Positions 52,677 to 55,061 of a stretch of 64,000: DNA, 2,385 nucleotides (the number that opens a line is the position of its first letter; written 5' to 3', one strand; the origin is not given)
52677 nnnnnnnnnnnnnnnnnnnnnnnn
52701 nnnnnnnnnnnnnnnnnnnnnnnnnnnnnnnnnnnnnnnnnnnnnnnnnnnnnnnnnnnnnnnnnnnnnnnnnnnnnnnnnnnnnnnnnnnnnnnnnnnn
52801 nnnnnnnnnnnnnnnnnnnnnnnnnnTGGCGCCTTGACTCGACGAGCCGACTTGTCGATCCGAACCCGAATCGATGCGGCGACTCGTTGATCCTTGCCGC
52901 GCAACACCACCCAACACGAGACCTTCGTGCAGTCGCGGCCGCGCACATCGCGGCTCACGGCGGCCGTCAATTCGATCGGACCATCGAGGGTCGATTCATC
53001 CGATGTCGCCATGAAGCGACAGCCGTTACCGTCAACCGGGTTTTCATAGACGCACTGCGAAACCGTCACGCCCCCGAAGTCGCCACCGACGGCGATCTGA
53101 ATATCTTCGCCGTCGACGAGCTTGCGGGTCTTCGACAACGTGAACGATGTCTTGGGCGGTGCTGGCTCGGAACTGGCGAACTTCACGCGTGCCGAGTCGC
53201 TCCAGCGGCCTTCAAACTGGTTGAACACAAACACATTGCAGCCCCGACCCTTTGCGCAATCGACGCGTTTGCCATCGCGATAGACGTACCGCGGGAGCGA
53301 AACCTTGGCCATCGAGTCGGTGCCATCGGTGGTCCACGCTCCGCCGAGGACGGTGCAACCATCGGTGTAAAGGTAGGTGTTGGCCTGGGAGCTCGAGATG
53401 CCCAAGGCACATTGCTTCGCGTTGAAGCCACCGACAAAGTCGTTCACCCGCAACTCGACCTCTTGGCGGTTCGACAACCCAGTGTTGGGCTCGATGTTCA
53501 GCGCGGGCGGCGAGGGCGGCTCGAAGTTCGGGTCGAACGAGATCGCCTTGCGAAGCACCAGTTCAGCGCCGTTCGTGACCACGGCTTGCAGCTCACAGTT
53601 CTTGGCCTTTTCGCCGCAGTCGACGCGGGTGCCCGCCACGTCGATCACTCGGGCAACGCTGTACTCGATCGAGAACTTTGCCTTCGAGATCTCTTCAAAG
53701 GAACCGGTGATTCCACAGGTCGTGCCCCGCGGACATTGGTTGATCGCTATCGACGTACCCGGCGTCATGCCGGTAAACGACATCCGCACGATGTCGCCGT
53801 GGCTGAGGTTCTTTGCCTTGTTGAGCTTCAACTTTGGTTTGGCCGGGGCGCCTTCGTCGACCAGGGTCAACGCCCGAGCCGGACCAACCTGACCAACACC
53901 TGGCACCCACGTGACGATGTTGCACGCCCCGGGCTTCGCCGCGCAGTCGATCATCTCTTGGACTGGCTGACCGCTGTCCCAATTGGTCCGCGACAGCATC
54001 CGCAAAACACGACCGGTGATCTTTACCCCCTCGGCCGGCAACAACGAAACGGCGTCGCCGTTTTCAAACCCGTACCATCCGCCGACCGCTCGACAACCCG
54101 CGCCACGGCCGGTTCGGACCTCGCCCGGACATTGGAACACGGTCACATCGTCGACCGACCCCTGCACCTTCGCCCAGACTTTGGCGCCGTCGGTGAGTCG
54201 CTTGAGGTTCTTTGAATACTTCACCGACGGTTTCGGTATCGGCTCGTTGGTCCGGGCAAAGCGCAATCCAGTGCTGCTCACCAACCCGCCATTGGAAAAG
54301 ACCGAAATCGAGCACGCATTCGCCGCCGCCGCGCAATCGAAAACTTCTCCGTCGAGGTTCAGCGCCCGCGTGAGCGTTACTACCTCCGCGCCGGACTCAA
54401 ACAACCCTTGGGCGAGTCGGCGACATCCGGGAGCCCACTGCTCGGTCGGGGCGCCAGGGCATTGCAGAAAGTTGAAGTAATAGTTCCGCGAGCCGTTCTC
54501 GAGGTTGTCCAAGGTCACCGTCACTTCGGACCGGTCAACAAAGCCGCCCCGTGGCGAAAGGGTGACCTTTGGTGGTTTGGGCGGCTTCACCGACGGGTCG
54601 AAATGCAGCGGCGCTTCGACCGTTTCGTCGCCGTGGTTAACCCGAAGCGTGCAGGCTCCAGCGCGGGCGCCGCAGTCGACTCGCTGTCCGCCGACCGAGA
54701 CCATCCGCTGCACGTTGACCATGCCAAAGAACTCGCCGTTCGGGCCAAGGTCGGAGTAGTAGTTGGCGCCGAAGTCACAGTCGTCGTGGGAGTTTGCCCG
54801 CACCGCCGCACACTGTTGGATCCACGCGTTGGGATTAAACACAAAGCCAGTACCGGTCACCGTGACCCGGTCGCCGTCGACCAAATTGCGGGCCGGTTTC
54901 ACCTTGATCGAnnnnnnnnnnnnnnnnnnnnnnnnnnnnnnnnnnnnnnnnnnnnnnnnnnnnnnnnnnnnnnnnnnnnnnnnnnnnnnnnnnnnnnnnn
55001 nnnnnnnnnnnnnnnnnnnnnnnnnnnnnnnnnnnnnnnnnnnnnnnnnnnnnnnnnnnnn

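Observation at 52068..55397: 1109-aa secreted protein made of nine tandem neocarzinostatin-like domains, with no enediyne cluster nearby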

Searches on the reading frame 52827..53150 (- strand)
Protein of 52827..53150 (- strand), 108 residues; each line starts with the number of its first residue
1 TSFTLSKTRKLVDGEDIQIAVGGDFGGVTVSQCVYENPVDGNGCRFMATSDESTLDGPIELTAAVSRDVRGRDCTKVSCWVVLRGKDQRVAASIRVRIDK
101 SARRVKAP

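Call 9: search_protein_families(library=pfam, proteins=[window:52827-53150:-], max_evalue=10)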
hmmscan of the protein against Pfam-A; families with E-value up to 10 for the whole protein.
seq(108 aa): 0 families

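Call 10: search_protein_families(library=ncbifam, proteins=[window:52827-53150:-], max_evalue=10)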
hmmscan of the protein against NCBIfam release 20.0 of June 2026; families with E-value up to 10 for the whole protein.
seq(108 aa): 0 families

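Call 53: search_solved_structures(query=A7, max_evalue=1)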
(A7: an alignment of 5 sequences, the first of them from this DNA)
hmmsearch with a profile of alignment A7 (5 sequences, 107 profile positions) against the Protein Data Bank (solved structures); distinct sequences matched with E-value up to 1: 9.
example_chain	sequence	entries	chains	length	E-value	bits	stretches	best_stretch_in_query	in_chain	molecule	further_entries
1hzk_A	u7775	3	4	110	0.0011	22.3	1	1-79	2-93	C-1027 APOPROTEIN | Apoprotein of C1027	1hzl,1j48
1acx_A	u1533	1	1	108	0.0032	20.8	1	1-69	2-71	ACTINOXANTHIN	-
2mcm_A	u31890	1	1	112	0.021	18.2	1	1-84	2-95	MACROMOMYCIN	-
2cbt_A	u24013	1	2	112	0.071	16.5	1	2-84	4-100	NEOCARZINOSTATIN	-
1akp_A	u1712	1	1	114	0.16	15.4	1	1-68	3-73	APOKEDARCIDIN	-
1nco_A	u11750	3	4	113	0.3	14.4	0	2-84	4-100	HOLO-NEOCARZINOSTATIN | NEOCARZINOSTATIN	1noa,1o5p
1j5h_A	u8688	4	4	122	0.34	14.3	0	2-84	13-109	Apo-Neocarzinostatin | PROTEIN (Apo-Neocarzinostatin) | Neocarzinostatin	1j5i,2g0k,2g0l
6lyh_B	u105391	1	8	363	0.69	13.3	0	51-80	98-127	N-methyltransferase CkTcS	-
6lyi_A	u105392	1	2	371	0.89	12.9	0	52-80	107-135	N-methyltransferase CkTbS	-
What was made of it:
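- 52827..53150 (-): Repeat 7 (aa 750-857), NCS-fold domain, Pfam-negative on its own. The ortholog profile's best PDB hit is C-1027 apoprotein at E=1.1e-3 (call 53).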

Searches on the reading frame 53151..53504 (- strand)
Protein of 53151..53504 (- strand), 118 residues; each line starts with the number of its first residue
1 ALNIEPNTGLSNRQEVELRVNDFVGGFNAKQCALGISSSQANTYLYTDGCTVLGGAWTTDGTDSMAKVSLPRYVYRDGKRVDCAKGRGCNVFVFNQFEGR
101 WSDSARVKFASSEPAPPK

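Call 9: search_protein_families(library=pfam, proteins=[window:53151-53504:-], max_evalue=10)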
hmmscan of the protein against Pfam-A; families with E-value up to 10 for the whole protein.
seq(118 aa): 1 family
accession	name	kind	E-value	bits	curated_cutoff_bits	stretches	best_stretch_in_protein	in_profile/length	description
PF06373.16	CART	-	0.18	12.5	27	1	76-94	49-67/70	Cocaine and amphetamine regulated transcript protein (CART)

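Call 10: search_protein_families(library=ncbifam, proteins=[window:53151-53504:-], max_evalue=10)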
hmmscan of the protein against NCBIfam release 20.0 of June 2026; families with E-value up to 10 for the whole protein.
seq(118 aa): 1 family
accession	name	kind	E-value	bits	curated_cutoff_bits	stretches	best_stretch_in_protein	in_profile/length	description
NF040680.1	chromo_anti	equivalog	0.002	18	86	1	2-109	25-132/133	enediyne antibiotic chromoprotein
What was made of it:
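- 53151..53504 (-): Repeat 6 (aa 632-749), NCS-fold domain, Pfam-negative on its own. NF040680 18 bits (call 10).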

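Call 52: search_solved_structures(query=A6, max_evalue=1)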
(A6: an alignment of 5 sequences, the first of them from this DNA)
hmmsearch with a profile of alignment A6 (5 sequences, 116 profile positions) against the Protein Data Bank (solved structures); distinct sequences matched with E-value up to 1: 5.
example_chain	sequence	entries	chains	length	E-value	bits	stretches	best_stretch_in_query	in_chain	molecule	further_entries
1akp_A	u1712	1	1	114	4.2e-05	26.7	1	1-93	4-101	APOKEDARCIDIN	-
1hzk_A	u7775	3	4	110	0.0071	19.5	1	2-89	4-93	C-1027 APOPROTEIN | Apoprotein of C1027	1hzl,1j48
1acx_A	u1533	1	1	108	0.022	17.9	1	2-89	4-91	ACTINOXANTHIN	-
2mcm_A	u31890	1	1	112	0.066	16.4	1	2-67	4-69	MACROMOMYCIN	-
4b93_B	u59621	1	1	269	0.94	12.7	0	13-41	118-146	ANKYRIN REPEAT DOMAIN-CONTAINING PROTEIN 27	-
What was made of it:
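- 53151..53504 (-): The ortholog profile hits apokedarcidin at E=4.2e-5 (call 52).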

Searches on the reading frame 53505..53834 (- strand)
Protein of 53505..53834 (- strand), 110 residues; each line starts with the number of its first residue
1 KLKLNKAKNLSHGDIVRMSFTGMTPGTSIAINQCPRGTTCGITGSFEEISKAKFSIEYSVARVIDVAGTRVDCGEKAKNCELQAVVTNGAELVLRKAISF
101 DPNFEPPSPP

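Call 9: search_protein_families(library=pfam, proteins=[window:53505-53834:-], max_evalue=10)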
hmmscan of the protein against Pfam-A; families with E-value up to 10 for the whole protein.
seq(110 aa): 1 family
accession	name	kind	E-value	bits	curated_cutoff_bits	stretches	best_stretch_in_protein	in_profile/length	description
PF00960.24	Neocarzinostat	-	7.8e-06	26.3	25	1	3-40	2-39/110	Neocarzinostatin family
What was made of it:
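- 53505..53834 (-): Repeat 5 (aa 522-631), NCS-fold domain. PF00960 26.3 bits (call 9).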

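Call 10: search_protein_families(library=ncbifam, proteins=[window:53505-53834:-], max_evalue=10)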
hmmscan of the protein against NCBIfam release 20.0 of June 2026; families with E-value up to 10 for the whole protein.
seq(110 aa): 1 family
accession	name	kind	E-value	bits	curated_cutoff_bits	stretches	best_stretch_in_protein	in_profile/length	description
NF040680.1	chromo_anti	equivalog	1.6e-07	31.2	86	1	4-100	27-132/133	enediyne antibiotic chromoprotein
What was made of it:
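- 53505..53834 (-): NF040680 31.2 bits over model positions 27-132 (call 10).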

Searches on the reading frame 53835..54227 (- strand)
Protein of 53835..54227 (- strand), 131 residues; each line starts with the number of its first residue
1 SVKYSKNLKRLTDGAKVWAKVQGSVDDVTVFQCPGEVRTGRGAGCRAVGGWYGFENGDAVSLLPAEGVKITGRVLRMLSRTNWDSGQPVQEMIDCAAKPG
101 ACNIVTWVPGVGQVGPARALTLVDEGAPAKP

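Call 9: search_protein_families(library=pfam, proteins=[window:53835-54227:-], max_evalue=10)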
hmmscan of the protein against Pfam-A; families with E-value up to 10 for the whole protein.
seq(131 aa): 0 families

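Call 10: search_protein_families(library=ncbifam, proteins=[window:53835-54227:-], max_evalue=10)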
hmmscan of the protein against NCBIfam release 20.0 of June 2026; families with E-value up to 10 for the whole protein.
seq(131 aa): 1 family
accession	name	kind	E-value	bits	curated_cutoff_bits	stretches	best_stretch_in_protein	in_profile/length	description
NF009694.0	PRK13222.1-1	equivalog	0.15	11.3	415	1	36-62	196-222/252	phosphoglycolate phosphatase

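Call 51: search_solved_structures(query=A5, max_evalue=1)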
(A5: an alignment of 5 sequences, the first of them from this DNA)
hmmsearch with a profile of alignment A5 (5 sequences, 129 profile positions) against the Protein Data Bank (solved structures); distinct sequences matched with E-value up to 1: 2.
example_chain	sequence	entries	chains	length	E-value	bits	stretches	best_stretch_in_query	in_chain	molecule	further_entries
1akp_A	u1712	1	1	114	0.078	16.4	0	10-104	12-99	APOKEDARCIDIN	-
4a5v_A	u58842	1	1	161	0.71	13.3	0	20-106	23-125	MICRONEMAL PROTEIN 4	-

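Call 68: predict_structure(alignment_id=A8)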
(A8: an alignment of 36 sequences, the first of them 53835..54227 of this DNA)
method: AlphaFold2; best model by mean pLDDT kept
length: 131 residues; sequences in the alignment: 36
mean_pLDDT: 88.6   pTM: 0.81
mean pLDDT of the five models: 88.6, 87.6, 87.7, 86.9, 86.3
residues with pLDDT >= 90: 92; 70-90: 24; 50-70: 15; < 50: 0
segments of 3 or more residues with pLDDT < 50: none
pLDDT, mean of each block of 10 residues (from residue 1): 94 96 90 88 90 64 73 96 91 96 95 94 87 63
secondary structure, 60 per line:
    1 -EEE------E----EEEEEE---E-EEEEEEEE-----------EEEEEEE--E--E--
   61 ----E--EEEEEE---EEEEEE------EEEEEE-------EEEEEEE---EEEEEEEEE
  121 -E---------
elements in order: E2-4 E16-21 E27-34 E46-52 E68-73 E77-82 E89-94 E102-108 E112-120

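Call 71: fold_search(model_id=the predicted structure, library=pdb)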
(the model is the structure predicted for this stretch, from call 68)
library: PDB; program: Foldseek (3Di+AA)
matches with E <= 10: 1634; with E <= 0.001: 1
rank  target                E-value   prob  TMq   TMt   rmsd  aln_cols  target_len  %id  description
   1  1acx                  9.3e-04  1.00  0.53  0.62   5.5       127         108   20  ACTINOXANTHIN STRUCTURE AT THE ATOMIC LEVEL (RUSSIAN) (released 1983-03-09)
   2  1hzk_MODEL_1_A        2.6e-03  1.00  0.55  0.63   5.4       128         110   21  SOLUTION STRUCTURES OF C-1027 APOPROTEIN AND ITS COMPLEX WITH THE AROMATIZED CHROMOPHORE (released 2001-05-23)
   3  1j48_A                2.9e-03  1.00  0.57  0.67   4.4       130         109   20  Crystal Structure of Apo-C1027 (released 2003-06-03)
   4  2mcm                  2.9e-03  1.00  0.56  0.64   5.6       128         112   19  MACROMOMYCIN (released 1993-01-15)
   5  2cbq_A                5.1e-03  1.00  0.52  0.60   5.6       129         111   16  Crystal structure of the neocarzinostatin 1Tes15 mutant bound to testosterone hemisuccinate. (released 2006-03-22)
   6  2cbo                  6.6e-03  1.00  0.48  0.53   6.1       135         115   16  Crystal structure of the neocarzinostatin 3Tes24 mutant bound to testosterone hemisuccinate. (released 2006-03-22)
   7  2cbt_A                7.4e-03  1.00  0.51  0.58   5.6       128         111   14  Crystal structure of the neocarzinostatin 4Tes1 mutant bound testosterone hemisuccinate. (released 2006-03-22)
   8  4i3g_B                9.8e-03  0.98  0.42  0.10   6.7       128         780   19  Crystal Structure of DesR, a beta-glucosidase from Streptomyces venezuelae in complex with D-glucose. (released 2013-02-20)
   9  2z31_B                1.4e-02  0.94  0.32  0.36  12.2       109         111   17  Crystal structure of immune receptor complex (released 2007-10-09)
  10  2cbq_C                1.5e-02  1.00  0.51  0.58   5.7       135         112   15  Crystal structure of the neocarzinostatin 1Tes15 mutant bound to testosterone hemisuccinate. (released 2006-03-22)
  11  2icw_L                1.8e-02  0.96  0.40  0.45  12.3       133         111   13  Crystal structure of a complete ternary complex between TCR, superantigen, and peptide-MHC class II molecule (released 2007-03-20)
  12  2cbq_B                2.5e-02  0.99  0.48  0.54   5.9       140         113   14  Crystal structure of the neocarzinostatin 1Tes15 mutant bound to testosterone hemisuccinate. (released 2006-03-22)
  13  2pxy_B                2.5e-02  0.92  0.33  0.38  11.9       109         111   16  Crystal structures of immune receptor complexes (released 2007-10-09)
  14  2aq2_A                2.8e-02  0.89  0.35  0.40  12.2       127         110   16  Crystal structure of T-cell receptor V beta domain variant complexed with superantigen SEC3 mutant (released 2006-03-21)
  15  8iia                  2.8e-02  0.84  0.36  0.38   9.2       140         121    8  Crystal structure of the oligomeric state of the extracellular domain of human myelin protein zero(MPZ/P0) (released 2023-08-30)
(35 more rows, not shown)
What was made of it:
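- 53835..54227 (-): Repeat 4 (aa 391-521), NCS-fold domain with a ~20-aa insertion after the second Cys. It is the repeat best conserved among orthologs (41-42%) and carries conserved Trp residues. AlphaFold pLDDT 88.6 (call 68), and the top seven Foldseek PDB hits are all enediyne apoproteins (call 71).
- On Neocarzinostatin fold family (Pfam PF00960): R4 model, pLDDT 88.6 (call 68): ranks 1-7 are all enediyne apoproteins (call 71).
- Foldseek also touches a domain of the Streptomyces beta-glucosidase DesR, weakly (TMq 0.42, call 71).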

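Call 84: find_homologous_proteins(query=A8, max_evalue=0.00001)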
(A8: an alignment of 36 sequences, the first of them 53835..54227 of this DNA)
Query A8 (36 sequences) (131 aa, profile of the alignment): 2 proteins with E <= 0.00001 among 3058 candidates.
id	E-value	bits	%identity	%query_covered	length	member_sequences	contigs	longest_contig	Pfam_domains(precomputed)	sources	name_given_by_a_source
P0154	1.3e-11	62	46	10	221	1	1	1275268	PF00960.26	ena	-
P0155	1.8e-7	49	53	11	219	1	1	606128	PF00960.26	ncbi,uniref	ncbi:neocarzinostatin apoprotein domain-containing protein [Streptomyces sp. cmx-4-9]|uniref:neocarz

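Call 86: find_encoding_contigs(protein=P0155, flank=8000, max_places=2)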
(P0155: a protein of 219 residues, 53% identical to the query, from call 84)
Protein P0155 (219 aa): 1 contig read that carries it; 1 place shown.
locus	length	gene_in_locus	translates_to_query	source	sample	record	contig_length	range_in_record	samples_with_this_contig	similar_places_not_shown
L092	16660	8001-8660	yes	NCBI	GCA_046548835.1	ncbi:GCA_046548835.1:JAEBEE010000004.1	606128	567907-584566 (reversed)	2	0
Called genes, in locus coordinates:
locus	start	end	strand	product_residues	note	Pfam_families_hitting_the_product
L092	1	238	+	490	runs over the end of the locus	PF03972:MmgE_PrpD_N, PF19305:MmgE_PrpD_C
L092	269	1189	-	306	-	PF03328:HpcH_HpaI, PF15617:C-C_Bond_Lyase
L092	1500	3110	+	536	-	-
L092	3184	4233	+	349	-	-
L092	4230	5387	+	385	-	-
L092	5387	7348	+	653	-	-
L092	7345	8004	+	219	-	PF00960:Neocarzinostat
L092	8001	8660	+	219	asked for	PF00960:Neocarzinostat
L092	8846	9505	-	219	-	PF00857:Isochorismatase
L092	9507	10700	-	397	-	PF02515:CoA_transf_3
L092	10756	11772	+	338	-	PF00682:HMGL-like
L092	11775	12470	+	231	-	-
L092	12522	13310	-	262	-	PF09339:HTH_IclR, PF12802:MarR_2 (weak), PF01614:IclR_C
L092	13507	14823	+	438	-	PF01613:Flavin_Reduct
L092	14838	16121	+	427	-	PF02771:Acyl-CoA_dh_N, PF02770:Acyl-CoA_dh_M, PF08028:Acyl-CoA_dh_2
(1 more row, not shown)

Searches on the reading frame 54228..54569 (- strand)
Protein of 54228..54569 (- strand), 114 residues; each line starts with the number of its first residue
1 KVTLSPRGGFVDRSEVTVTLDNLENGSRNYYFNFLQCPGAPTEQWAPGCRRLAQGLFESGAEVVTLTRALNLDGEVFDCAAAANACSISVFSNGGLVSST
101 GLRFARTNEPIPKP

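Call 9: search_protein_families(library=pfam, proteins=[window:54228-54569:-], max_evalue=10)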
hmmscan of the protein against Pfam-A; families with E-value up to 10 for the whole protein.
seq(114 aa): 1 family
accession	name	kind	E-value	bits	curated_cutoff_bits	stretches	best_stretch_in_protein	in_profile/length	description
PF20987.3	I-TevI_DNA-bd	-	0.28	11.5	27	1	66-89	10-34/51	Intron-encoded endonuclease 1, DNA-binding domain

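Call 10: search_protein_families(library=ncbifam, proteins=[window:54228-54569:-], max_evalue=10)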
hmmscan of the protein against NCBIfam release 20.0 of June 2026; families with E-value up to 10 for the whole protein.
seq(114 aa): 0 families

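Call 50: search_solved_structures(query=A4, max_evalue=1)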
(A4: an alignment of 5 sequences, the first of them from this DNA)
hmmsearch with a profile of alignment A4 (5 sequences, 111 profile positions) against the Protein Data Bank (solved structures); distinct sequences matched with E-value up to 1: 7.
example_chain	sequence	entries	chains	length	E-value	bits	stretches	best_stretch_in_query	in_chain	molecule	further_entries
1hzk_A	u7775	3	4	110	0.00055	23.1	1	3-78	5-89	C-1027 APOPROTEIN | Apoprotein of C1027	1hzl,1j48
2mcm_A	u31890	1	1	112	0.0042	20.2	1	2-69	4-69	MACROMOMYCIN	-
1akp_A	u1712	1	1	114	0.074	16.2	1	2-91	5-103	APOKEDARCIDIN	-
1nco_A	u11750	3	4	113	0.11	15.7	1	3-66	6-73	HOLO-NEOCARZINOSTATIN | NEOCARZINOSTATIN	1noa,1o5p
1j5h_A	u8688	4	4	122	0.14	15.3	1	3-66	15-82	Apo-Neocarzinostatin | PROTEIN (Apo-Neocarzinostatin) | Neocarzinostatin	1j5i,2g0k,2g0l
6xyw_AJ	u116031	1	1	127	0.15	15.2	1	31-102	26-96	39S ribosomal protein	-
9evs_1m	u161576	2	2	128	0.24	14.6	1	31-102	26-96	mL53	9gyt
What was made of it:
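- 54228..54569 (-): Repeat 3 (aa 277-390), NCS-fold domain, Pfam-negative on its own. The ortholog profile's best PDB hit is C-1027 apoprotein at E=5.5e-4 (call 50).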

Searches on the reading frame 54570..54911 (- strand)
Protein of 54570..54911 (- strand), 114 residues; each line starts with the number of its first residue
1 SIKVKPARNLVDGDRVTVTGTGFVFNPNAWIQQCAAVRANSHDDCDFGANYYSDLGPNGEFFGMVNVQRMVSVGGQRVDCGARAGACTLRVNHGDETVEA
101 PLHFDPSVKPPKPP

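Call 9: search_protein_families(library=pfam, proteins=[window:54570-54911:-], max_evalue=10)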
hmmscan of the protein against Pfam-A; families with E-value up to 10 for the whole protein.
seq(114 aa): 1 family
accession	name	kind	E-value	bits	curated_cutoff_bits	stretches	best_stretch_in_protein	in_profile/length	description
PF00960.24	Neocarzinostat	-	3.3e-08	34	25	1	2-92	1-96/110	Neocarzinostatin family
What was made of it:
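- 54570..54911 (-): Repeat 2 (aa 163-276), NCS-fold domain. PF00960 34 bits (call 9).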

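Call 10: search_protein_families(library=ncbifam, proteins=[window:54570-54911:-], max_evalue=10)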
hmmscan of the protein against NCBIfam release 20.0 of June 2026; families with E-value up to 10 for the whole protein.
seq(114 aa): 2 families
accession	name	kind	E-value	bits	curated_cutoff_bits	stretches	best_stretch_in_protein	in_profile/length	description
NF040680.1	chromo_anti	equivalog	1.2e-11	44.6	86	1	1-104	24-132/133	enediyne antibiotic chromoprotein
TIGR03570.1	NeuD_NnaD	subfamily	0.079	12.5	160.8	1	18-74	107-163/202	NeuD/PglB/VioB family sugar acetyltransferase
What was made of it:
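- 54570..54911 (-): NF040680 44.6 bits (call 10).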
